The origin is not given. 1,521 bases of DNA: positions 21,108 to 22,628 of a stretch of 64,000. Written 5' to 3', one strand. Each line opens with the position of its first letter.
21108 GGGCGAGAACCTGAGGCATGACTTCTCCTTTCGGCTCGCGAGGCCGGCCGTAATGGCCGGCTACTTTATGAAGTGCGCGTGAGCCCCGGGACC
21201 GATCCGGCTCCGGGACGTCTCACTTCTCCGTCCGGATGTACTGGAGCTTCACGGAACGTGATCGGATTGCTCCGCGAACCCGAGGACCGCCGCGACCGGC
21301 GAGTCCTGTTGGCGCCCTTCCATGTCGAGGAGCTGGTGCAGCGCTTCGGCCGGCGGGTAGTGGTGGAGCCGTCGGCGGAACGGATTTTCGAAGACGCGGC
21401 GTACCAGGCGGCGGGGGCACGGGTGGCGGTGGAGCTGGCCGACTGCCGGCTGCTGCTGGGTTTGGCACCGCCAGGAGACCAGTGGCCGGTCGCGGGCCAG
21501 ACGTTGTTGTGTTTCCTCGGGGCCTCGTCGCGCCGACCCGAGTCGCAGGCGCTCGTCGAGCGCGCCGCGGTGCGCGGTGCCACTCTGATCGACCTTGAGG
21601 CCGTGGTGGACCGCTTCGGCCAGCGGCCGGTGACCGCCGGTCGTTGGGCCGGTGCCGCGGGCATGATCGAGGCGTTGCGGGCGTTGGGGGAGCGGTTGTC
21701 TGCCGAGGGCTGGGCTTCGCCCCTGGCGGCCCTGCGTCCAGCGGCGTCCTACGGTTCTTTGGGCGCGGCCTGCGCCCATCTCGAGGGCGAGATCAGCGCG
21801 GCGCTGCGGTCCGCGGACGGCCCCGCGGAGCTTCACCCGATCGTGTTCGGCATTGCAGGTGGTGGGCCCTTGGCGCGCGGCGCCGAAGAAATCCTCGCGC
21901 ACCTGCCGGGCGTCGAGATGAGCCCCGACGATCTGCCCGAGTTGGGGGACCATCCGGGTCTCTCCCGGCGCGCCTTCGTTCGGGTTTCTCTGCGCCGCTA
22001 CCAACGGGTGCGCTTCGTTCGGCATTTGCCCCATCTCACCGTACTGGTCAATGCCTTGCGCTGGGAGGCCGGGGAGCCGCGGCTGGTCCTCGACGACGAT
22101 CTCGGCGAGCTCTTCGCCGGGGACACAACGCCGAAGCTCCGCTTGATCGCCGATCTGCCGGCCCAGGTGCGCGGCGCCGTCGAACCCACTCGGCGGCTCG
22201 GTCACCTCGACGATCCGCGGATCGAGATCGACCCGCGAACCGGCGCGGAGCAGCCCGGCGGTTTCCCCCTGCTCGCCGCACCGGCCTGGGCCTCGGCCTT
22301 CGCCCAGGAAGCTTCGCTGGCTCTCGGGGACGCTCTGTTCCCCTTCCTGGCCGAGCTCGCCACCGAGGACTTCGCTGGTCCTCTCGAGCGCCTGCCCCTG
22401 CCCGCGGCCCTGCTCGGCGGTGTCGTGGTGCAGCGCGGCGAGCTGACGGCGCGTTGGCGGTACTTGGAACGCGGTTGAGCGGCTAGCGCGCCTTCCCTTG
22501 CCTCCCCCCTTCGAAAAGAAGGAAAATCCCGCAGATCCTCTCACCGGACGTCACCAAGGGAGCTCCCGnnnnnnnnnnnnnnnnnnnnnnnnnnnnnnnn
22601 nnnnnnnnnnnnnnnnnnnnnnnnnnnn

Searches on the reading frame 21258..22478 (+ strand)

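Call 36: search_protein_families(library=pfam, proteins=[window:21258-22478:+], max_evalue=0.01)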
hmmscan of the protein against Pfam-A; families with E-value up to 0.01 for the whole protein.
window:21258-22478:+ (406 aa): 1 family
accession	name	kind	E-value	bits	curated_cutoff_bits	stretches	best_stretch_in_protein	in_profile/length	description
PF05222.21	AlaDh_PNT_N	-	4.2e-16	59.9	30.4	1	4-130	2-132/136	Alanine dehydrogenase/PNT, N-terminal domain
